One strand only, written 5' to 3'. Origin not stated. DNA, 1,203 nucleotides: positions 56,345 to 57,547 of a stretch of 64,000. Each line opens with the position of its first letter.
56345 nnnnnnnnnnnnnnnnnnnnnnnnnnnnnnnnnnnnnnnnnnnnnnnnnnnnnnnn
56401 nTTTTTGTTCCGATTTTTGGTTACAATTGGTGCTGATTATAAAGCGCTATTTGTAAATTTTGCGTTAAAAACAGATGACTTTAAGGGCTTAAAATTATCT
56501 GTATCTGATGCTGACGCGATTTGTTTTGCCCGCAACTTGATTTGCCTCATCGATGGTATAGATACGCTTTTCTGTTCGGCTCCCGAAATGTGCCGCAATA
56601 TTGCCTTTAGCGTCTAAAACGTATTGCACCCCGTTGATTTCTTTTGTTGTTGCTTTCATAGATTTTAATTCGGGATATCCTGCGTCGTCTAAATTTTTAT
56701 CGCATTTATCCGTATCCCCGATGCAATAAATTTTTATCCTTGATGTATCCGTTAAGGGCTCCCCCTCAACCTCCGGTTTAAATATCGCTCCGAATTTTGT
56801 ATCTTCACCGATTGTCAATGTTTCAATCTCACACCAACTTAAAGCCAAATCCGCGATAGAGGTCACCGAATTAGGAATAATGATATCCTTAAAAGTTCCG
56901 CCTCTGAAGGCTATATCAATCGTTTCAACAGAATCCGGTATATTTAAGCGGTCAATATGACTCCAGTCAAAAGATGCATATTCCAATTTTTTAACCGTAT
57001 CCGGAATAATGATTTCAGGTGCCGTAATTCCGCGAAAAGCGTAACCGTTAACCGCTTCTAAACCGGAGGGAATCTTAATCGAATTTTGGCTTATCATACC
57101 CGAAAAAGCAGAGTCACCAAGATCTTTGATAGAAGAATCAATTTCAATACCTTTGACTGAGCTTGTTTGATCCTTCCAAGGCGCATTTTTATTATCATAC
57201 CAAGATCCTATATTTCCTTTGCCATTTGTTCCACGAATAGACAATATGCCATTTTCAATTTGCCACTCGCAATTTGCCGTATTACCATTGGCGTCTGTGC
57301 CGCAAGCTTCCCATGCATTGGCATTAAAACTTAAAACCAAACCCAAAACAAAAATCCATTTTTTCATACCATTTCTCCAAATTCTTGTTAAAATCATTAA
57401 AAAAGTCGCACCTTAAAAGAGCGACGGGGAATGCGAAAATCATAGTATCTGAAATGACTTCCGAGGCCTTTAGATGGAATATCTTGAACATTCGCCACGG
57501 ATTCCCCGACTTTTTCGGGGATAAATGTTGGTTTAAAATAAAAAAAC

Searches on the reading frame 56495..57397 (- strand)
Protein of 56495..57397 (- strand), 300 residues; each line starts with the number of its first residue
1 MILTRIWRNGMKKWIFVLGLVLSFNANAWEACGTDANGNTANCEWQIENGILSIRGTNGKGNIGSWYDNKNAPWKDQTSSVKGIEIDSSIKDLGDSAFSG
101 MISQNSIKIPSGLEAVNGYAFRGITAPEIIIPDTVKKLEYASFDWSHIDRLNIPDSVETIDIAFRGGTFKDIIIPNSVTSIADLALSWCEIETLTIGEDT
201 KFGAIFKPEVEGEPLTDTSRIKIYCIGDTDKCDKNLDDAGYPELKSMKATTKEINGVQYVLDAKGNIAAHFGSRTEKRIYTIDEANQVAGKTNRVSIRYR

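Call 6: search_protein_families(library=pfam, proteins=[window:56495-57397:-], max_evalue=0.1)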
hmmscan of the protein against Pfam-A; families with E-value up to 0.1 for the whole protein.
window:56495-57397:- (300 aa): 2 families
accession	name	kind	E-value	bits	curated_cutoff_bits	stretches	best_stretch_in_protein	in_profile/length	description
PF13306.12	LRR_5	-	6.7e-19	68.5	27.7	1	79-190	11-125/127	BspA type Leucine rich repeat region (6 copies)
PF05725.18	FNIP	-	0.064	13.8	21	0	130-162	9-41/44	FNIP Repeat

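Call 7: search_protein_families(library=ncbifam, proteins=[window:56495-57397:-], max_evalue=0.1)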
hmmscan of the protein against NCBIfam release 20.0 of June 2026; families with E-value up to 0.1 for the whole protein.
window:56495-57397:- (300 aa): 1 family
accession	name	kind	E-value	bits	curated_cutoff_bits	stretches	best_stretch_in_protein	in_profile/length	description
NF047961.1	adhesin_HupY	equivalog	1.7e-05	23.1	1250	2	129-186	191-250/978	leucine-rich repeat adhesin HupY/LrrG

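Call 65: predict_structure(alignment_id=A4)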
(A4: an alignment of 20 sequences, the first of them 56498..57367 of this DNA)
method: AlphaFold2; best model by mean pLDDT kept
length: 290 residues; sequences in the alignment: 20
mean_pLDDT: 86.3   pTM: 0.77
mean pLDDT of the five models: 86.3, 85.3, 82.9, 82.7, 82.1
residues with pLDDT >= 90: 172; 70-90: 80; 50-70: 33; < 50: 5
segments of 3 or more residues with pLDDT < 50: 264-268
pLDDT, mean of each block of 10 residues (from residue 1): 59 71 93 96 93 86 90 96 94 95 95 95 96 94 93 92 91 92 92 81 77 93 93 89 75 79 52 75 75
secondary structure, 60 per line:
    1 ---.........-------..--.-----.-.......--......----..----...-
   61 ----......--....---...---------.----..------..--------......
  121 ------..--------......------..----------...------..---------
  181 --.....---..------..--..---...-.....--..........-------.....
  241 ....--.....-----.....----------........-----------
elements in order: H4-12 E32-38 E41-46 H65-70 E73-76 E80-82 E115-120 E137-142 E161-163 E183-187 E212-216 H219-228 E236-244 E247-251 E257-261 H272-279

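Call 67: fold_search(model_id=the predicted structure, library=pdb)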
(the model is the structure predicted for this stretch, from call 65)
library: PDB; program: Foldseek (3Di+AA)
matches with E <= 10: 124; with E <= 0.001: 5
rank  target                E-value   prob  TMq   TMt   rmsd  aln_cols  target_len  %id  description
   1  4h09_D                2.3e-05  1.00  0.39  0.31   8.7       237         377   14  Crystal structure of a leucine-rich repeat protein (EUBVEN_01088) from Eubacterium ventriosum ATCC 27560 at 2.50 A res (released 2012-10-10)
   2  4h09_A                2.7e-05  1.00  0.38  0.31   8.8       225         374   15  Crystal structure of a leucine-rich repeat protein (EUBVEN_01088) from Eubacterium ventriosum ATCC 27560 at 2.50 A res (released 2012-10-10)
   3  4h09_B                3.3e-05  1.00  0.39  0.32   8.7       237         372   14  Crystal structure of a leucine-rich repeat protein (EUBVEN_01088) from Eubacterium ventriosum ATCC 27560 at 2.50 A res (released 2012-10-10)
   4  4h09_E                3.3e-05  1.00  0.39  0.32   8.9       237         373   14  Crystal structure of a leucine-rich repeat protein (EUBVEN_01088) from Eubacterium ventriosum ATCC 27560 at 2.50 A res (released 2012-10-10)
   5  4h09_C                1.3e-04  1.00  0.39  0.31   8.9       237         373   14  Crystal structure of a leucine-rich repeat protein (EUBVEN_01088) from Eubacterium ventriosum ATCC 27560 at 2.50 A res (released 2012-10-10)
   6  4fd0                  1.7e-03  0.89  0.20  0.16  13.9       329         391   13  Crystal structure of a putative cell surface protein (BACCAC_03700) from Bacteroides caccae ATCC 43185 at 2.07 A resolut (released 2012-07-25)
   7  4cp6                  2.7e-03  1.00  0.38  0.28  11.3       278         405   16  The Crystal structure of Pneumococcal vaccine antigen PcpA (released 2015-02-25)
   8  4fdw                  6.3e-03  0.97  0.26  0.21  10.6       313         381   12  Crystal structure of a putative cell surface protein (BACOVA_01565) from Bacteroides ovatus ATCC 8483 at 2.05 A resoluti (released 2012-07-25)
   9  4gt6                  6.6e-03  0.96  0.28  0.22  12.5       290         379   15  Crystal structure of a leucine rich cell surface protein (FAEPRAA2165_01021) from Faecalibacterium prausnitzii A2-165 at (released 2012-09-26)
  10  6mlx_A                2.0e-02  0.96  0.30  0.39  11.4       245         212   14  Crystal structure of T. pallidum Leucine Rich Repeat protein (TpLRR) (released 2019-07-17)
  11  4fs7                  2.7e-02  0.96  0.30  0.23  12.1       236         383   20  Crystal structure of a leucine-rich repeat protein (BACOVA_04585) from Bacteroides ovatus ATCC 8483 at 1.19 A resolution (released 2012-09-19)
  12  4ow2_A                7.7e-02  0.23  0.18  0.13  11.7       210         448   11  YopM from Yersinia enterocolitica WA-314 (released 2015-03-04)
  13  7fij                  2.6e-01  0.51  0.27  0.16  10.2       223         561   11  luteinizing hormone/choriogonadotropin receptor (released 2021-09-29)
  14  4oju_B                3.2e-01  0.51  0.23  0.43  11.7       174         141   13  Crystal structure of a leucine-rich repeat protein (BACCAP_00569) from Bacteroides capillosus ATCC 29799 at 2.00 A res (released 2014-06-18)
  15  6obn_C                7.3e-01  0.23  0.25  0.26  12.5       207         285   10  The crystal structure of coexpressed SDS22:PP1 complex (released 2019-09-18)
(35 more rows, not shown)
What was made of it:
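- Closest known: Streptococcus pneumoniae PcpA and other BspA-type LRR surface proteins. Same: The Foldseek hits are in call 67.
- The predicted fold matches BspA-type LRR surface proteins, including PcpA (calls 65, 67).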

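Call 85: search_protein_families(library=pfam, alignment_id=A4, max_evalue=0.001)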
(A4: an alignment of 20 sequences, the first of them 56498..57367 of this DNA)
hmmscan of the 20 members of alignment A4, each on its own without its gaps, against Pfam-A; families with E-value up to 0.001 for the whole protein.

A. member 1, window:56498-57367:- (290 aa): 1 family
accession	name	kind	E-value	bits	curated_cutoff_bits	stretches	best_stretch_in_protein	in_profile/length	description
PF13306.12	LRR_5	-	6.1e-19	68.6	27.7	1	69-180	11-125/127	BspA type Leucine rich repeat region (6 copies)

B. families by the number of members that match (of 20 scanned): 4 families
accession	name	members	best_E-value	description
PF13306.12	LRR_5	20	1.1e-69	BspA type Leucine rich repeat region (6 copies)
PF13855.12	LRR_8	5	6.7e-16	Leucine rich repeat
PF05725.18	FNIP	2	8.8e-09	FNIP Repeat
PF12799.13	LRR_4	1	3.1e-06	Leucine Rich repeats (2 copies)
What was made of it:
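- On BspA-type LRR proteins (Pfam PF13306 LRR_5): All 20 full-length tail-bearing proteins match (call 85).
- On Known C-terminal sorting signals (T9SS CTD, LPXTG, PEP-CTERM, GlyGly-CTERM and others in NCBIfam/Pfam): No Pfam or NCBIfam hit covers the tail (calls 6, 7, 85).
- All 20 full-length members tested carry LRR_5, and none has a model covering the tail (calls 6, 7, 85).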
